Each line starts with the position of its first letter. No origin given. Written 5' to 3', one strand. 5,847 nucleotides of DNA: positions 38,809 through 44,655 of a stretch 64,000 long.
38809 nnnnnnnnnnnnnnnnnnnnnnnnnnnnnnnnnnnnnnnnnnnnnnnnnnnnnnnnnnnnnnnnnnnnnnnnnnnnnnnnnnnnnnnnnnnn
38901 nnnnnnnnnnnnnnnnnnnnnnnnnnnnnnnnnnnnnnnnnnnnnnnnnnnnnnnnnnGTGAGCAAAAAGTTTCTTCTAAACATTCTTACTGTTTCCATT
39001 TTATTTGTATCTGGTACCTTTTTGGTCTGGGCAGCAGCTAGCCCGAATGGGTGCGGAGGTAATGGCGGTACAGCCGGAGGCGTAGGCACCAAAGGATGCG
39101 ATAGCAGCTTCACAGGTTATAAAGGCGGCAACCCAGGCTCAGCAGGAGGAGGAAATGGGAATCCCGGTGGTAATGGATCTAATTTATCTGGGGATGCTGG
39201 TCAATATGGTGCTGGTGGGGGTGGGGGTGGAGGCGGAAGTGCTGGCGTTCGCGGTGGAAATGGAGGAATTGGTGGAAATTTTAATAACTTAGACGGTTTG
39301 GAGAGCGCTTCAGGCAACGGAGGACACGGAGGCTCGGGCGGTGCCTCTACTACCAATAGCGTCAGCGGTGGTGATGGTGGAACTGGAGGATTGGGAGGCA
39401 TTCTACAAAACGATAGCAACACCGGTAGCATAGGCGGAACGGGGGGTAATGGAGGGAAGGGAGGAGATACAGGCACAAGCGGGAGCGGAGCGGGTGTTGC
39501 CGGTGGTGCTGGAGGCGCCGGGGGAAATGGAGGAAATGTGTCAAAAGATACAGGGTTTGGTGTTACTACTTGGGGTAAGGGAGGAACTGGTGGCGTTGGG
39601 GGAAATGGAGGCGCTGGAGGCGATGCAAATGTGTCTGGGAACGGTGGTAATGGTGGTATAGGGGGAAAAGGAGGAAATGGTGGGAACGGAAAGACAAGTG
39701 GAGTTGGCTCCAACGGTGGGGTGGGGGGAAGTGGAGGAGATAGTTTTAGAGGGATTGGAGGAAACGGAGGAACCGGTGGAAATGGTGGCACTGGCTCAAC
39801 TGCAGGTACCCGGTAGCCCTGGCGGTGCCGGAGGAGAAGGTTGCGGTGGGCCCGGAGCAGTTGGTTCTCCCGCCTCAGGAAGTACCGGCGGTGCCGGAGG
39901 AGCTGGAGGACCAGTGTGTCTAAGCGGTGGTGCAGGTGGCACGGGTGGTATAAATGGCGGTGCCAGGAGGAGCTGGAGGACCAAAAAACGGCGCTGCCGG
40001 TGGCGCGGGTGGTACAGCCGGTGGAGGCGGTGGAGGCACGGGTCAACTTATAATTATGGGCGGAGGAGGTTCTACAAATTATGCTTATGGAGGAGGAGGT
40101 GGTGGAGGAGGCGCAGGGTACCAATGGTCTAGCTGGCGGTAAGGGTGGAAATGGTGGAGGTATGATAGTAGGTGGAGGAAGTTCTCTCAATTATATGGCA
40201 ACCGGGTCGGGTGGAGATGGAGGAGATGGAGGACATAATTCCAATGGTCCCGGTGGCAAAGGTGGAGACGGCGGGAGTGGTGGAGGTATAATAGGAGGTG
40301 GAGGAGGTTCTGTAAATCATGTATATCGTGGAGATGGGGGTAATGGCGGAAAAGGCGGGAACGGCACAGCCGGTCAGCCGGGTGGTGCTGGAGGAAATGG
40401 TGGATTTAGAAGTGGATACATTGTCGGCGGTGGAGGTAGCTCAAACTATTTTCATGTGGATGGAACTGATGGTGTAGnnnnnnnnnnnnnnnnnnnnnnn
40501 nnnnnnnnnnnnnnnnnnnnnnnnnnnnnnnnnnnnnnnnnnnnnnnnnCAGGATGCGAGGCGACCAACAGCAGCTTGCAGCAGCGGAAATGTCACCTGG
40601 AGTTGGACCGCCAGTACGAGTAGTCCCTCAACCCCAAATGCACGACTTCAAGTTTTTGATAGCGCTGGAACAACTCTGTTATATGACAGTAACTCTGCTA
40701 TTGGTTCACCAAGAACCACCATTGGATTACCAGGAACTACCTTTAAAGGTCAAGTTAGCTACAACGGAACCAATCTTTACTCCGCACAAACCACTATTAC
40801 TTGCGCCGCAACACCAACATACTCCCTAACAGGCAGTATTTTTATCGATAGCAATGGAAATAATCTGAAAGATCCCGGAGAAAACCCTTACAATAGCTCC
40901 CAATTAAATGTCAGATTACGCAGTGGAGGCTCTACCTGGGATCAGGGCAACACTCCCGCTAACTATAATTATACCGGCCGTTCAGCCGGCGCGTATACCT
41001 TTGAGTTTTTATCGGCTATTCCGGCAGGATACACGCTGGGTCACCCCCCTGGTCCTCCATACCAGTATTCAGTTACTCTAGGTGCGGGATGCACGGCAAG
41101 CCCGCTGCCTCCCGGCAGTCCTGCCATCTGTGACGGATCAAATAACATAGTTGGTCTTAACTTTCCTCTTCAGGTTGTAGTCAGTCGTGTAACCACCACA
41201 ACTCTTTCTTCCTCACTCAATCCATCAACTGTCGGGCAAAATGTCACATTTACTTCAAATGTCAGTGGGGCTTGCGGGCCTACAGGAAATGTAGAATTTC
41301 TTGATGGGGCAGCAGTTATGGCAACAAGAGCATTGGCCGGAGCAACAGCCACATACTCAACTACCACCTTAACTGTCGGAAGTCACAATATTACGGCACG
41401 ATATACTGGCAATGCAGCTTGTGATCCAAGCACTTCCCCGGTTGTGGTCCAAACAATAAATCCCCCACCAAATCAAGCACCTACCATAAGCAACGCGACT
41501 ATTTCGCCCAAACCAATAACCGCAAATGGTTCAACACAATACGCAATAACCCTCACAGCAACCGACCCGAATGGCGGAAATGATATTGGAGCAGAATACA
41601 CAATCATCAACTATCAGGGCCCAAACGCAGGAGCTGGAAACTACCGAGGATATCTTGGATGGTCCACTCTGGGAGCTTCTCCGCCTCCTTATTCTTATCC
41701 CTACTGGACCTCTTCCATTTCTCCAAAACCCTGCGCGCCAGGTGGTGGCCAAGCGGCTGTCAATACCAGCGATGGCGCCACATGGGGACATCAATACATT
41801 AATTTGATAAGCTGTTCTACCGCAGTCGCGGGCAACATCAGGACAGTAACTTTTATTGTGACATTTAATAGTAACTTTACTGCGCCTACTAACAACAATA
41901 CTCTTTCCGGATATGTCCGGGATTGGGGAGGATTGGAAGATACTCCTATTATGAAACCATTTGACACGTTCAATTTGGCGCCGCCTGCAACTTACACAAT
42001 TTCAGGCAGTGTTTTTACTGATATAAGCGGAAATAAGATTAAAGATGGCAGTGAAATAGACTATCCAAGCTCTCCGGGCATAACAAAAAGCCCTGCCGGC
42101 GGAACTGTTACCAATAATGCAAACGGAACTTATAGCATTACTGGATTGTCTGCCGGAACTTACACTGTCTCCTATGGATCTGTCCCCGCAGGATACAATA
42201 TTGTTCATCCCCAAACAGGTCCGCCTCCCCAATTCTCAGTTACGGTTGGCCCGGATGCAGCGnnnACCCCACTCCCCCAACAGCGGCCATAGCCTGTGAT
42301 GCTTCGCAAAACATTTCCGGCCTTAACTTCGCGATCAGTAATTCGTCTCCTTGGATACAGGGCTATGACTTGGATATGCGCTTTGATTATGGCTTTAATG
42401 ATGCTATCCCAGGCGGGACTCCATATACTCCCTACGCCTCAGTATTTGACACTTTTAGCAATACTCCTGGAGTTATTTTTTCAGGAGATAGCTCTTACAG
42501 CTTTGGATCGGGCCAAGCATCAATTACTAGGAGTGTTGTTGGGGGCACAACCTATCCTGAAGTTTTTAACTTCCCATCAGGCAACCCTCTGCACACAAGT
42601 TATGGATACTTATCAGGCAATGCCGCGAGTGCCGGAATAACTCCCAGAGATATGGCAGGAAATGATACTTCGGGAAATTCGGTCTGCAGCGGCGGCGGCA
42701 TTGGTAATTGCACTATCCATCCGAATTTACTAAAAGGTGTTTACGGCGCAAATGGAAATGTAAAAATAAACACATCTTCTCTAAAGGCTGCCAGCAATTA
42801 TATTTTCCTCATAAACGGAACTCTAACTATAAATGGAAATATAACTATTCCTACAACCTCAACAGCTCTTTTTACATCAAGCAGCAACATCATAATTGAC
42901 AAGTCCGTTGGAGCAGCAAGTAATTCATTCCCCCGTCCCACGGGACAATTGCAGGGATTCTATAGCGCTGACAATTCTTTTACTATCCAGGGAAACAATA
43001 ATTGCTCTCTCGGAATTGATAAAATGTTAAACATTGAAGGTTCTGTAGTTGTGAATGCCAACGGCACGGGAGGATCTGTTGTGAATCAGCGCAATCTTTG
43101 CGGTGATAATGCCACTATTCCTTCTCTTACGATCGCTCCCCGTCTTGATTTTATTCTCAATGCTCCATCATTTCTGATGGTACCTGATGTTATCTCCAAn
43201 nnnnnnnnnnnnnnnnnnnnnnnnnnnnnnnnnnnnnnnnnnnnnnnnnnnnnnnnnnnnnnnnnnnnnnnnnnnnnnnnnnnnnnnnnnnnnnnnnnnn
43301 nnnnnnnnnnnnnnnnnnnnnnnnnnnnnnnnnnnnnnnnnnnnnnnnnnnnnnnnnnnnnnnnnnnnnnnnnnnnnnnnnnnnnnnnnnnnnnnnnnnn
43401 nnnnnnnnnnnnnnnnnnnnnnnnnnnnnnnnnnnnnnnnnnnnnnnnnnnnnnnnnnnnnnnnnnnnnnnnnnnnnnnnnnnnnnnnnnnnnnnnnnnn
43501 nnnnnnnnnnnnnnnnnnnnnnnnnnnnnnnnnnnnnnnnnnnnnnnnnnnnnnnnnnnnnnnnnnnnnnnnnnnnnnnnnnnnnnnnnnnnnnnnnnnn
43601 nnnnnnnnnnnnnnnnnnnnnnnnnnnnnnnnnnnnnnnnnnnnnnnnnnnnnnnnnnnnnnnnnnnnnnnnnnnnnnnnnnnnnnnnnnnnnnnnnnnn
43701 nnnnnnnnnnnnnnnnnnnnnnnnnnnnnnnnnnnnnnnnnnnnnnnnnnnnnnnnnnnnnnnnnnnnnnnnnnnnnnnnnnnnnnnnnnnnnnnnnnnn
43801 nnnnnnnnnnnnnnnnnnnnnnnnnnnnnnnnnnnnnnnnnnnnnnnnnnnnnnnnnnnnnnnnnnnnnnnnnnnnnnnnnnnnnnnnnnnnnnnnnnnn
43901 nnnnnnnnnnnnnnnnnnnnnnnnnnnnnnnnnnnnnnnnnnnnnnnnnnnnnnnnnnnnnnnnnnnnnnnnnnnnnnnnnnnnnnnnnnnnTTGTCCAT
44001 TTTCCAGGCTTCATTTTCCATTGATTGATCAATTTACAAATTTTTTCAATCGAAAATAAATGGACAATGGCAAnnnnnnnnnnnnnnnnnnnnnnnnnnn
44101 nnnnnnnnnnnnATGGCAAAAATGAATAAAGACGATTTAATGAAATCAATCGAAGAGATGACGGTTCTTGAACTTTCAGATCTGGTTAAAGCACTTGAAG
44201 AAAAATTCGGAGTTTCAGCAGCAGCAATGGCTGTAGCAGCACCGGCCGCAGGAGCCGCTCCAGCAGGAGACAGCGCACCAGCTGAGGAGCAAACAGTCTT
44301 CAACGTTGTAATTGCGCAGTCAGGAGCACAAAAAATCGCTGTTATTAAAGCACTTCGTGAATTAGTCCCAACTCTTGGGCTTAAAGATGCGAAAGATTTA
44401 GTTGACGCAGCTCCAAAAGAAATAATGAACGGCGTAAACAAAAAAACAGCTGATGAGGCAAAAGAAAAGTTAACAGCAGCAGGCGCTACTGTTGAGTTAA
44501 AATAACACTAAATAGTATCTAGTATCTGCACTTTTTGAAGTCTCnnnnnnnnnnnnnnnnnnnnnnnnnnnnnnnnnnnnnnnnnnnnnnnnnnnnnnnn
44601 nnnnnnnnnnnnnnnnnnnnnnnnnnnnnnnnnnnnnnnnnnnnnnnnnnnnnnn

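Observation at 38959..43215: Giant adhesin-like gene with a PGRS-like glycine-repeat region riddled with frameshifts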

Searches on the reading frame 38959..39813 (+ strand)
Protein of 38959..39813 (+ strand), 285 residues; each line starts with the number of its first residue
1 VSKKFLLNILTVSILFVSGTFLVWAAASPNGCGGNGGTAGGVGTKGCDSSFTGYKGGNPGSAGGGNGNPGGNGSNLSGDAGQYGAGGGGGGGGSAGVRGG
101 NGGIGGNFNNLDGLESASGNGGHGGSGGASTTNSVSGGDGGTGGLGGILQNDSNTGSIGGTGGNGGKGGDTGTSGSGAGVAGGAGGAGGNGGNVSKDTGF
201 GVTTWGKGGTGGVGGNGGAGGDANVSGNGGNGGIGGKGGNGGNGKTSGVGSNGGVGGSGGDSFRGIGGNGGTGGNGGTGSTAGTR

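Call 5: search_protein_families(library=pfam, proteins=[window:38959-39813:+], max_evalue=0.1)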
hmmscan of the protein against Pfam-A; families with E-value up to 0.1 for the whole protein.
window:38959-39813:+ (285 aa): 0 families

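Call 63: predict_structure(alignment_id=A3)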
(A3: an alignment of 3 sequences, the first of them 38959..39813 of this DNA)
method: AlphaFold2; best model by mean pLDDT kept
length: 285 residues; sequences in the alignment: 3
mean_pLDDT: 39.6   pTM: 0.25
mean pLDDT of the five models: 39.6, 37.1, 33.5, 33.3, 31.8
residues with pLDDT >= 90: 0; 70-90: 17; 50-70: 5; < 50: 263
segments of 3 or more residues with pLDDT < 50: 24-285
pLDDT, mean of each block of 10 residues (from residue 1): 85 77 44 37 37 35 33 35 35 39 41 37 38 41 42 38 42 39 39 37 33 39 38 34 35 33 28 28 25
secondary structure, 60 per line:
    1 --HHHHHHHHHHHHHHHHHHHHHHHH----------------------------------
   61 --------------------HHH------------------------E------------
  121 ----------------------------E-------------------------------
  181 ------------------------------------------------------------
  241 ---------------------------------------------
elements in order: H3-26

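Call 66: search_protein_families(library=ncbifam, proteins=[window:38959-39813:+], max_evalue=0.1)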
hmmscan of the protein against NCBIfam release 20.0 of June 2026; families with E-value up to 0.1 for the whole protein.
window:38959-39813:+ (285 aa): 0 families

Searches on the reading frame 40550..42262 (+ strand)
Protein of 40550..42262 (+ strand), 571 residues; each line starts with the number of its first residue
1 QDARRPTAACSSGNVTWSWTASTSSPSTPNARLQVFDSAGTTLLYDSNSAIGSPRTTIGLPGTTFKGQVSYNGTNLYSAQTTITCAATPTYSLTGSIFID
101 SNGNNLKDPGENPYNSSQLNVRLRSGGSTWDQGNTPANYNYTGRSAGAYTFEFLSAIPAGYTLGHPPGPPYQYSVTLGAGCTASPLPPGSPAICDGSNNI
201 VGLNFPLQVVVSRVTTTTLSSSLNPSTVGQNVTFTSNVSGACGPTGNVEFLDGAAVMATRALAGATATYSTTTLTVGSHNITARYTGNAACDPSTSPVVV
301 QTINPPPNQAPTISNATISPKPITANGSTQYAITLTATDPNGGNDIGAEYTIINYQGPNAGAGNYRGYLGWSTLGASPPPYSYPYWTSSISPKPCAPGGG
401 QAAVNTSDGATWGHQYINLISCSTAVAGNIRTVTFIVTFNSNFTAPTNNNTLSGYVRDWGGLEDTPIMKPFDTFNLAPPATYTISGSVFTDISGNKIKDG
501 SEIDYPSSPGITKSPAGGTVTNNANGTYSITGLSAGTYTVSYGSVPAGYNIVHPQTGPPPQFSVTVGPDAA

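Call 5: search_protein_families(library=pfam, proteins=[window:40550-42262:+], max_evalue=0.1)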
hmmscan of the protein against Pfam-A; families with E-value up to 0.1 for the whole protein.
window:40550-42262:+ (571 aa): 6 families
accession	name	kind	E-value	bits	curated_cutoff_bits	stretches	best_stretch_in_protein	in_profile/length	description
PF16640.11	Big_3_5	-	1.2e-18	67.9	35.5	1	220-303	2-87/88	Bacterial Ig-like domain (group 3)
PF17210.9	SdrD_B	-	5e-09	36.8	29.7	2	518-557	40-78/112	SdrD B-like domain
PF17957.7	Big_7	-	0.00037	21.5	24.1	1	217-283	3-70/70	Bacterial Ig domain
PF17802.7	SpaA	-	0.00053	20.5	23.1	1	516-551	32-67/91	Prealbumin-like fold domain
PF09134.16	Invasin_D3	-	0.0024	18.8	33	1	312-357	3-50/98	Invasin, domain 3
PF13620.12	CarboxypepD_reg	-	0.025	15.3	32.3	1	517-541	29-53/82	Carboxypeptidase regulatory-like domain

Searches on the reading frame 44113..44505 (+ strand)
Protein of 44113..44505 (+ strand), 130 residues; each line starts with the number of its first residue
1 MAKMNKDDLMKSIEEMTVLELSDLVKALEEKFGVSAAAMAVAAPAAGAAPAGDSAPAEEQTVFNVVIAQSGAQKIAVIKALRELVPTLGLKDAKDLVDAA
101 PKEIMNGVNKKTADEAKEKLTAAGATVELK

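Call 27: find_encoding_contigs(protein=window:44113-44505:+, flank=10000, max_places=8)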
Protein window:44113-44505:+ (130 aa): no gene with exactly this product is on record in the collection.
